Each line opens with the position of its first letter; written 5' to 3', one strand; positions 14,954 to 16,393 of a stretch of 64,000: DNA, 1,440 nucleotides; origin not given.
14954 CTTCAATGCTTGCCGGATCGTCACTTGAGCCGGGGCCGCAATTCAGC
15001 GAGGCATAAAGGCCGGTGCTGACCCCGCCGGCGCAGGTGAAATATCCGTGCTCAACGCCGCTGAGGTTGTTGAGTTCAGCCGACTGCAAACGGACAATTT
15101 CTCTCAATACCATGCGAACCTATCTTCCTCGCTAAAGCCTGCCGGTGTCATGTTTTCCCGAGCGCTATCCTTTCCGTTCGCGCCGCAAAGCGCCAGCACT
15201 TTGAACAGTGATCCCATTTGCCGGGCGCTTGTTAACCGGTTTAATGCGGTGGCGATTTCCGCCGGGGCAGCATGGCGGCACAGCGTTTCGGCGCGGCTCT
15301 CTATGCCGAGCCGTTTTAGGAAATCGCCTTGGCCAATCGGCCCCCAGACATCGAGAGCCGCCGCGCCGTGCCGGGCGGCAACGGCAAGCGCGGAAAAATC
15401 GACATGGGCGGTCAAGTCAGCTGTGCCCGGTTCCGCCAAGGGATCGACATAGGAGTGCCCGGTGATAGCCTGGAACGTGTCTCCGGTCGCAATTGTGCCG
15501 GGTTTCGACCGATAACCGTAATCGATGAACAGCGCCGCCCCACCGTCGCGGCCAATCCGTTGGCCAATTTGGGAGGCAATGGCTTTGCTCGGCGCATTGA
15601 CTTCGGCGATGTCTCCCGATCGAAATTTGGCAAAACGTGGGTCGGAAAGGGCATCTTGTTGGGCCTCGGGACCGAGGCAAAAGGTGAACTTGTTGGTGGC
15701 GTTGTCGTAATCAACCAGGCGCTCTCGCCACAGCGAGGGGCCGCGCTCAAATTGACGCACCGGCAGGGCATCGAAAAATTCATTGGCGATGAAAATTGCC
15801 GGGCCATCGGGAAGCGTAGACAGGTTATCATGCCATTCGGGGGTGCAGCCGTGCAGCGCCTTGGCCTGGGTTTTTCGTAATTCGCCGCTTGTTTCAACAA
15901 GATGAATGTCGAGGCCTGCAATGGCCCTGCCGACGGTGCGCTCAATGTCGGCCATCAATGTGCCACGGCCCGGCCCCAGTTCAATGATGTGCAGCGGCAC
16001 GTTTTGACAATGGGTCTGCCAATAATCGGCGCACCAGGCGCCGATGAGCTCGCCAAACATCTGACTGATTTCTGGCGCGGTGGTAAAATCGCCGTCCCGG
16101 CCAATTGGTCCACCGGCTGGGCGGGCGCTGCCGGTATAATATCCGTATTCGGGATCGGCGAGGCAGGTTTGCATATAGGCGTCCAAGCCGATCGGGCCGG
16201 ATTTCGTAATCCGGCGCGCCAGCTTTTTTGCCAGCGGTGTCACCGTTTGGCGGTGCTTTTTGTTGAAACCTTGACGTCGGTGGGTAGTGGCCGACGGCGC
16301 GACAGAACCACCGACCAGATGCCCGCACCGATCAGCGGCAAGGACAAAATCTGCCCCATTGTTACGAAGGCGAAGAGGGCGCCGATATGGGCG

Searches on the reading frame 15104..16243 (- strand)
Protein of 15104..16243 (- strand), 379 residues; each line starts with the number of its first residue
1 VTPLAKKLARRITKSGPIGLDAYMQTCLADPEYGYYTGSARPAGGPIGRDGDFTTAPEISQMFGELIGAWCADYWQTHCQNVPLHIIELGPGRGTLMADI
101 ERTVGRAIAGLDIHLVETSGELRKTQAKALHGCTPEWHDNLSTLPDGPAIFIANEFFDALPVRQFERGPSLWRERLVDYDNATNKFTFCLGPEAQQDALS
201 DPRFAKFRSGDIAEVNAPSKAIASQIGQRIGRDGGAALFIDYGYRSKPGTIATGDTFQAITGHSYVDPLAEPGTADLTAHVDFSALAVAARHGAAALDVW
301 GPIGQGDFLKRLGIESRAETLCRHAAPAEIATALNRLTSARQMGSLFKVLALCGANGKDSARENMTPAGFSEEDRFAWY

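Call 69: search_protein_families(library=pfam, proteins=[window:15104-16243:-], max_evalue=0.00001)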
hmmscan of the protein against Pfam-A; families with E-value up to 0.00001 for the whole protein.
window:15104-16243:- (379 aa): 1 family
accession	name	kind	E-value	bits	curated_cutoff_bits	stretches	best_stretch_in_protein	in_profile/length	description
PF02636.23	Methyltransf_28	-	1.8e-59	201.7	23.3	1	66-294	1-241/249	Putative S-adenosyl-L-methionine-dependent methyltransferase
